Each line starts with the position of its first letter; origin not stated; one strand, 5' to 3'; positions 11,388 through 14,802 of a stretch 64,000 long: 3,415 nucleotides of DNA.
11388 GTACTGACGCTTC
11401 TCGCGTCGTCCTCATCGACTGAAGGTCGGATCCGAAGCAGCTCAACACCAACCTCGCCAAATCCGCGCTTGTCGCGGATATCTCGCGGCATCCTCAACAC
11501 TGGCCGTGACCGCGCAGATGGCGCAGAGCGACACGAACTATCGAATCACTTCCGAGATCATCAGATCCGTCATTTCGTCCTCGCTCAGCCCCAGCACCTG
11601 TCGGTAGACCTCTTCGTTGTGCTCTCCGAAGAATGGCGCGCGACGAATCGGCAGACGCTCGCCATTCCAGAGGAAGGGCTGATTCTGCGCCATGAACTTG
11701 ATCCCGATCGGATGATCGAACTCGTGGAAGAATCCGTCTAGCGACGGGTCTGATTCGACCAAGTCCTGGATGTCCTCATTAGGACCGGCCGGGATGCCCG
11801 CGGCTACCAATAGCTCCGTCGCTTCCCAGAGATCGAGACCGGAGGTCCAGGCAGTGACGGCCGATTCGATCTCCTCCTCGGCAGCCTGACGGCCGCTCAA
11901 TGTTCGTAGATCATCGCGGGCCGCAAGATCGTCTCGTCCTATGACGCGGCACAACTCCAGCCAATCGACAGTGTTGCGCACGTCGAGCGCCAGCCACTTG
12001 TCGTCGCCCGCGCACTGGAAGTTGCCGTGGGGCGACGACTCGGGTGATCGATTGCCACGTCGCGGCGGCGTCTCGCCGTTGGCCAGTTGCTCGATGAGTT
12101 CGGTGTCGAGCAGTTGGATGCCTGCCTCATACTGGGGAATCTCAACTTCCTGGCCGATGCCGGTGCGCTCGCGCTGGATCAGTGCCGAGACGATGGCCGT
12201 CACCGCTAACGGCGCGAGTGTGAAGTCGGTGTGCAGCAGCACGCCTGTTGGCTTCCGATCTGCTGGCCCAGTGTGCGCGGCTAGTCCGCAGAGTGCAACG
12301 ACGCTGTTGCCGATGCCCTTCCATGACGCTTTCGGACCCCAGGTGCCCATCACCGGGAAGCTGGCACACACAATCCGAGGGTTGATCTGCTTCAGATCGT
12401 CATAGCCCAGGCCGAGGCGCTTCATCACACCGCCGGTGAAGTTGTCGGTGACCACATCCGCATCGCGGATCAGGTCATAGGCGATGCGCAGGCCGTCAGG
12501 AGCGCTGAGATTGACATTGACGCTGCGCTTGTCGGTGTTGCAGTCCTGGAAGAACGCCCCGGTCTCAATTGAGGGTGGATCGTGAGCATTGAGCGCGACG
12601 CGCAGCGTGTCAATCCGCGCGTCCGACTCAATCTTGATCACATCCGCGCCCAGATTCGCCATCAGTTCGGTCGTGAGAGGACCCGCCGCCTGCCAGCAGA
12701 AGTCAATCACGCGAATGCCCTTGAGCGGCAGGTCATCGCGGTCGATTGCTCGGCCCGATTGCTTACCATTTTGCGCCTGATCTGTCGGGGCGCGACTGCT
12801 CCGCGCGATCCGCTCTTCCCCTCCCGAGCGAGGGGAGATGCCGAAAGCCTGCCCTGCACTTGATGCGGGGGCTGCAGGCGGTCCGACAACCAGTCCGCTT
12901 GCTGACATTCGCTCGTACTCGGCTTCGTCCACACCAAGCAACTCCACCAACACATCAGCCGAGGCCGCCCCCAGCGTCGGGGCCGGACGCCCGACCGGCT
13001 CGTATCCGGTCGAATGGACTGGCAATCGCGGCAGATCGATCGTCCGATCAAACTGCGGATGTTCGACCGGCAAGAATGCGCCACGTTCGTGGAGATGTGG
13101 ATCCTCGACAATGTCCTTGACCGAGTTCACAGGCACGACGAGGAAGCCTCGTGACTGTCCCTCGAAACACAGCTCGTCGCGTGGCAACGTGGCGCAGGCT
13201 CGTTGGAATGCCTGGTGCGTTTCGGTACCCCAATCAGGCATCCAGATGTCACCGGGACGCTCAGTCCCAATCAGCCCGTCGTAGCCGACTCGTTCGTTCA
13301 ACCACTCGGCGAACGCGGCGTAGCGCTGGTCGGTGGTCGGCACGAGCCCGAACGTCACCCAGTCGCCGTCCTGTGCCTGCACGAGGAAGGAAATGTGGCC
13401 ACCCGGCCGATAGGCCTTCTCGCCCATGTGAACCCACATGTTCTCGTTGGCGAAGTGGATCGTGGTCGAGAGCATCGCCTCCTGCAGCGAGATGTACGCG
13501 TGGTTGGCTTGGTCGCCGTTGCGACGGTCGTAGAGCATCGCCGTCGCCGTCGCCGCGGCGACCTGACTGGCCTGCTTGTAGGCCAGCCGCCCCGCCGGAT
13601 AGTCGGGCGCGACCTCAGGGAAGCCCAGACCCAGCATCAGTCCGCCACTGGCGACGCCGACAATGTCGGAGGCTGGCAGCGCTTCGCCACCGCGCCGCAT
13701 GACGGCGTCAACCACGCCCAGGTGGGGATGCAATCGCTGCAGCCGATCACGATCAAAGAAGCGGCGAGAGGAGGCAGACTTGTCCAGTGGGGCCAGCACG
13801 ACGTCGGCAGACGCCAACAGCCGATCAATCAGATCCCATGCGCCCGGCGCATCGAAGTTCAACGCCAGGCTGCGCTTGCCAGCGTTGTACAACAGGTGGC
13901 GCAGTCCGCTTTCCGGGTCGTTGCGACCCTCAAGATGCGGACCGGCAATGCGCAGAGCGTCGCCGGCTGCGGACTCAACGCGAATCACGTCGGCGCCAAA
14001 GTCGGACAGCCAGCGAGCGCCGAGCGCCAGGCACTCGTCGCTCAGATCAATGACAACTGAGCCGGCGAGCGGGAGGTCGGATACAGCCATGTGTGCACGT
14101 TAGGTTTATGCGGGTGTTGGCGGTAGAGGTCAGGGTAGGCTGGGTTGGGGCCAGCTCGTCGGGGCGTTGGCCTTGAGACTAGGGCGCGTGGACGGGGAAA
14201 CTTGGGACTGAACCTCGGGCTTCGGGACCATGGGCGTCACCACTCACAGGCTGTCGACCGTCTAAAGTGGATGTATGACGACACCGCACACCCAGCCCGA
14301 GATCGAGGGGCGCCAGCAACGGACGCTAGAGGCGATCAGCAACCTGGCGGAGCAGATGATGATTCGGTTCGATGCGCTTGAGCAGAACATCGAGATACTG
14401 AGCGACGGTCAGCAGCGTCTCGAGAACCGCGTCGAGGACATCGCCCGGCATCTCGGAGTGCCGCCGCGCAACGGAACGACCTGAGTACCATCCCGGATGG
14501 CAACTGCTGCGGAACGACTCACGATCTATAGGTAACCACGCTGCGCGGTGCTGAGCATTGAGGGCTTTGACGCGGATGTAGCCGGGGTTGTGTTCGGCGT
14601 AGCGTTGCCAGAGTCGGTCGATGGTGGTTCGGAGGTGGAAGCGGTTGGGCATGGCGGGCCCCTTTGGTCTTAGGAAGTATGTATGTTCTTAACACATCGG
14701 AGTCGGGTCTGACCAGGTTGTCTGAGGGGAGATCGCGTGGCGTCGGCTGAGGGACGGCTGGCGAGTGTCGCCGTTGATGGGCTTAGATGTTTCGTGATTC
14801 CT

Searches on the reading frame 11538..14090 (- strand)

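Call 11: search_protein_families(library=pfam, proteins=[window:11538-14090:-], max_evalue=1)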
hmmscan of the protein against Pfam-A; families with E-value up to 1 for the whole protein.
window:11538-14090:- (850 aa): 1 family
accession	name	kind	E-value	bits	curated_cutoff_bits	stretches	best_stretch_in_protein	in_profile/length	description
PF02515.22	CoA_transf_3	-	3.2e-133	444.8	23.3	2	456-825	1-366/366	CoA-transferase family III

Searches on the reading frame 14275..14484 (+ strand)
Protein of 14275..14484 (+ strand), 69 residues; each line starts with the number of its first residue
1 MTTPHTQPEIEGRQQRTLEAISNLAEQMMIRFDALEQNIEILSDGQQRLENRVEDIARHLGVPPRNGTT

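Call 11: search_protein_families(library=pfam, proteins=[window:14275-14484:+], max_evalue=1)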
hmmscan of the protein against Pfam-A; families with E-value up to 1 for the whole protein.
window:14275-14484:+ (69 aa): 4 families
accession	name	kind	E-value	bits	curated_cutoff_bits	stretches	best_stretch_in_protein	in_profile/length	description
PF19111.5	DUF5798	-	0.035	14.8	27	1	14-59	6-51/89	Family of unknown function (DUF5798)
PF06667.17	PspB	-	0.035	14.6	25.6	1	6-39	31-64/73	Phage shock protein B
PF03148.19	Tektin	-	0.057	12.6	34.3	1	3-62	37-96/383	Tektin family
PF08654.15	DASH_Dad2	-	0.067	14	26.9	1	17-50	13-46/99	DASH complex subunit Dad2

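Call 68: search_protein_families(library=ncbifam, proteins=[window:14275-14484:+], max_evalue=1)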
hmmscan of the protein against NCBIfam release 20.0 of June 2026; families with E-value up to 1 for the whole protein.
window:14275-14484:+ (69 aa): 3 families
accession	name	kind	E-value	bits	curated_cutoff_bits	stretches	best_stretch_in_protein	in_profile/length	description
TIGR02976.1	phageshock_pspB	equivalog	0.0014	18.9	51.7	1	4-37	30-63/75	envelope stress response membrane protein PspB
NF003025.0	PRK03902.1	equivalog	0.11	12.5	138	1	23-61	68-106/142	transcriptional regulator MntR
NF006993.0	PRK09458.1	equivalog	0.24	11.8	90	1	7-37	33-63/75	envelope stress response membrane protein PspB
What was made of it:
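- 14275..14484 (+): Real 69-aa gene for a small coiled-coil-like protein of unknown function. It travels with the module-bearing allele. No significant family match (calls 11, 68).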

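Call 77: search_protein_families(library=phrogs, proteins=[window:14275-14484:+], max_evalue=0.1)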
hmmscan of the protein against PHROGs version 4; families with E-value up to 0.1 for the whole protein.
window:14275-14484:+ (69 aa): 1 family
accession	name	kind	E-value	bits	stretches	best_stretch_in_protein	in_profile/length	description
phrog_1473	-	head and packaging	0.083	14.5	1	17-63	35-81/120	head morphogenesis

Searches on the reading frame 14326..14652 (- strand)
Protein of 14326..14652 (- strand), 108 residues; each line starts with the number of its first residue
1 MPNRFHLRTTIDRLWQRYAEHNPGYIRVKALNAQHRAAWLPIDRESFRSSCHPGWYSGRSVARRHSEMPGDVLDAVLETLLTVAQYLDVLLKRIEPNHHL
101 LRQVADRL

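Call 11: search_protein_families(library=pfam, proteins=[window:14326-14652:-], max_evalue=1)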
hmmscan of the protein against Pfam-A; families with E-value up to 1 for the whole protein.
window:14326-14652:- (108 aa): 2 families
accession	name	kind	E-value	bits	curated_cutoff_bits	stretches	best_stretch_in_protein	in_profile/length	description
PF13012.11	MitMem_reg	-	0.1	12.9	26.6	1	73-106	34-68/113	Maintenance of mitochondrial structure and function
PF12550.13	GCR1_C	-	0.18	12.5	23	1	9-43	8-42/80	Transcriptional activator of glycolytic enzymes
